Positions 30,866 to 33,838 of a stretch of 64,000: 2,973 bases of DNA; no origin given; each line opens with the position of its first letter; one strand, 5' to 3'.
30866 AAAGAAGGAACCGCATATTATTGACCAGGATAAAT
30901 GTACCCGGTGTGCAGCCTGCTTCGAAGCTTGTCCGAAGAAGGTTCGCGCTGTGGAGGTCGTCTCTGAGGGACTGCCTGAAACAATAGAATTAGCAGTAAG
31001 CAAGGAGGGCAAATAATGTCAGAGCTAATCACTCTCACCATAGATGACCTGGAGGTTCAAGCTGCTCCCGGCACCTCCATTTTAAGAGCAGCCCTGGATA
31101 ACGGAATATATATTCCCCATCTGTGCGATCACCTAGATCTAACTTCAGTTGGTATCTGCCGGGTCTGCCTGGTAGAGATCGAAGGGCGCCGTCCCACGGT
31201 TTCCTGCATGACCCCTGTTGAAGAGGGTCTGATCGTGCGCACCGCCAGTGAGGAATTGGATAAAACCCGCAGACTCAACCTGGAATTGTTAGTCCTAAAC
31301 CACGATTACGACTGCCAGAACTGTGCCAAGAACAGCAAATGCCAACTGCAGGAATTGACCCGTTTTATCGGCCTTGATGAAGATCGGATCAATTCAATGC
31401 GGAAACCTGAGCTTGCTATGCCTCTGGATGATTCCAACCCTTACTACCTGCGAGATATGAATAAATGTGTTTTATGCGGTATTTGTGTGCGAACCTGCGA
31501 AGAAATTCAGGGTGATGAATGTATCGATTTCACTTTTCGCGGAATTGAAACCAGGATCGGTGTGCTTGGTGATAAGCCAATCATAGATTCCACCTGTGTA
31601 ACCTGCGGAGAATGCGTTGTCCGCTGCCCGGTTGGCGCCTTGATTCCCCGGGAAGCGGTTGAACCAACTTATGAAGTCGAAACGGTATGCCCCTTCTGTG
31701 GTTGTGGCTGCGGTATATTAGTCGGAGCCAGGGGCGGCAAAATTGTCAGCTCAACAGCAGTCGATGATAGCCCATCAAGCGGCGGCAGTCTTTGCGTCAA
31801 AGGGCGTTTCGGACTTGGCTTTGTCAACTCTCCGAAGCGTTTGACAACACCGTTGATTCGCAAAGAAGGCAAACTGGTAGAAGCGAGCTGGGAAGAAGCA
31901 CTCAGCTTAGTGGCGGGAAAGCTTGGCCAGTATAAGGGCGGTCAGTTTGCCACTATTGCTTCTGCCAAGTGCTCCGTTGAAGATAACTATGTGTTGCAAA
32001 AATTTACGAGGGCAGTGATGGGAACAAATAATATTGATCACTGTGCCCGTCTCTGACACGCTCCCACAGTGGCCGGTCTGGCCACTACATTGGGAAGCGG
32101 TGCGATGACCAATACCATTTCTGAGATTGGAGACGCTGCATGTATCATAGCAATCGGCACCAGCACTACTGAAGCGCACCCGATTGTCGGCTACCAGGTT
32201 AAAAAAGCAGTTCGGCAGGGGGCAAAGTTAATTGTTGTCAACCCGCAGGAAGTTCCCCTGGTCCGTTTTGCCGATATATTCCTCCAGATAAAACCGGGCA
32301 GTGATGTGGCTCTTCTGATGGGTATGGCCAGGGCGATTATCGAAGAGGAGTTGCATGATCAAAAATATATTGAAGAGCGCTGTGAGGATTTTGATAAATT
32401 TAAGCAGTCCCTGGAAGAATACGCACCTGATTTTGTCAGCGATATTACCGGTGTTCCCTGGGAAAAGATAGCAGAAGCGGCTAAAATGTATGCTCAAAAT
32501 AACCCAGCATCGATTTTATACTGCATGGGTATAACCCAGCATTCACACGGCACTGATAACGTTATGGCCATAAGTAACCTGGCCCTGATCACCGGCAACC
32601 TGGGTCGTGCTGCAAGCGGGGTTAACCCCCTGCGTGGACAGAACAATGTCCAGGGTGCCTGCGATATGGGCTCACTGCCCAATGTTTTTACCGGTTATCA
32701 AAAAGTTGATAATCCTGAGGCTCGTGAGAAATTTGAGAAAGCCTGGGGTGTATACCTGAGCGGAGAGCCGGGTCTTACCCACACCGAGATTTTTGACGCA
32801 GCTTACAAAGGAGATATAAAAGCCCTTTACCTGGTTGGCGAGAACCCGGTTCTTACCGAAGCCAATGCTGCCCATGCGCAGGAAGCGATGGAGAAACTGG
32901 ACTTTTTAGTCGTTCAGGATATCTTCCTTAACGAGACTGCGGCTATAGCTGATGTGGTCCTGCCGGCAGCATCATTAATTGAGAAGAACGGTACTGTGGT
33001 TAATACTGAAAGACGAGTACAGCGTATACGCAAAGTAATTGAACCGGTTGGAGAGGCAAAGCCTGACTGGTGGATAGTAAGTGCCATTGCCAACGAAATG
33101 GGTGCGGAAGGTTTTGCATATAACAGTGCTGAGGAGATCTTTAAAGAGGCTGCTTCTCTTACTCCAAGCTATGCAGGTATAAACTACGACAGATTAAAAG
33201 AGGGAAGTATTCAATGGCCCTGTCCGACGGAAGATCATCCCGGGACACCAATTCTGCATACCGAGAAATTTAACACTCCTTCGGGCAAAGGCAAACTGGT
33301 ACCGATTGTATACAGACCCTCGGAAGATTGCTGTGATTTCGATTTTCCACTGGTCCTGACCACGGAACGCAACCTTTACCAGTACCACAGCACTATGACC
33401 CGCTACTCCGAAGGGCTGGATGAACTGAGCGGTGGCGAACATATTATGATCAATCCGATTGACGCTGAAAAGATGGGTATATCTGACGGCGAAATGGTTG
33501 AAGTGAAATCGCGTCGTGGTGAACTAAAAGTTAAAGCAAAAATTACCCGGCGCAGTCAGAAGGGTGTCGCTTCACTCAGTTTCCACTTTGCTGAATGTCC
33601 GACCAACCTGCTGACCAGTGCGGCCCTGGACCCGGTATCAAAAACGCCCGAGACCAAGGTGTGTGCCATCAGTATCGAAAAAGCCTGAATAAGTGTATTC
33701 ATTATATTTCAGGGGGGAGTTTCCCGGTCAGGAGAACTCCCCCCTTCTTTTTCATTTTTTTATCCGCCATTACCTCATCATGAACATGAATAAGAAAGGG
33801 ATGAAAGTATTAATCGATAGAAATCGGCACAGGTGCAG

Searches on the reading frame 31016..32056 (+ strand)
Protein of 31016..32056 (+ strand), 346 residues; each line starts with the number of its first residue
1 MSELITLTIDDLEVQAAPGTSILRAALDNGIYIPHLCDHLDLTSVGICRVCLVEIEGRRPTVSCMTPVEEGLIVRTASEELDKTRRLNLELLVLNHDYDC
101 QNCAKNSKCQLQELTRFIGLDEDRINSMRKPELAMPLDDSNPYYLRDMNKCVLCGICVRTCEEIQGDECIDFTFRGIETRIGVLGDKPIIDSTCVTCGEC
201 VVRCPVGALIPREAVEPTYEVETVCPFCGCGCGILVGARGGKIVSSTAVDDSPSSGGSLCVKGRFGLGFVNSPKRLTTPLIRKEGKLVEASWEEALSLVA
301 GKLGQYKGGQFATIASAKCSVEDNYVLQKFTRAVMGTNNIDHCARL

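Call 53: search_protein_families(library=pfam, proteins=[window:31016-32056:+], max_evalue=0.00001)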
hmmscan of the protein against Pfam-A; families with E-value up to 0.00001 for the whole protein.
window:31016-32056:+ (346 aa): 6 families
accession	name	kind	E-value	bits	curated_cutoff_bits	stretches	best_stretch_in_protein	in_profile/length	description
PF13510.11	Fer2_4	-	1.3e-21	76.8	22.8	1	3-78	2-81/82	2Fe-2S iron-sulfur cluster binding domain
PF04879.21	Molybdop_Fe4S4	-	1.5e-16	60.5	22.7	1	220-272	3-55/55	Molybdopterin oxidoreductase Fe4S4 domain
PF00384.28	Molybdopterin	-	2.4e-15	56.9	24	1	275-346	1-81/353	Molybdopterin oxidoreductase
PF10588.14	NADH-G_4Fe-4S_3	-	3.1e-10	39.9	27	1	85-124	1-40/40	NADH-ubiquinone oxidoreductase-G iron-sulfur binding region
PF12838.12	Fer4_7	-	2.2e-06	28.5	27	1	150-208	1-52/52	4Fe-4S dicluster domain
PF22117.2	Fer4_Nqo3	-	2.3e-06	28.1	27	1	146-209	6-66/67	NADH-quinone oxidoreductase subunit 3, ferredoxin-like domain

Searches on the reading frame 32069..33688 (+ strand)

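Call 53: search_protein_families(library=pfam, proteins=[window:32069-33688:+], max_evalue=0.00001)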
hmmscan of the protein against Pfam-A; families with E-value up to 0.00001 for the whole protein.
window:32069-33688:+ (539 aa): 2 families
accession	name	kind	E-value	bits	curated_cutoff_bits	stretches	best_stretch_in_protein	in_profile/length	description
PF00384.28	Molybdopterin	-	7.1e-60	203.3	24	1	11-342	96-352/353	Molybdopterin oxidoreductase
PF01568.27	Molydop_binding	-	2.4e-28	98.8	26.8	1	428-533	1-110/110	Molydopterin dinucleotide binding domain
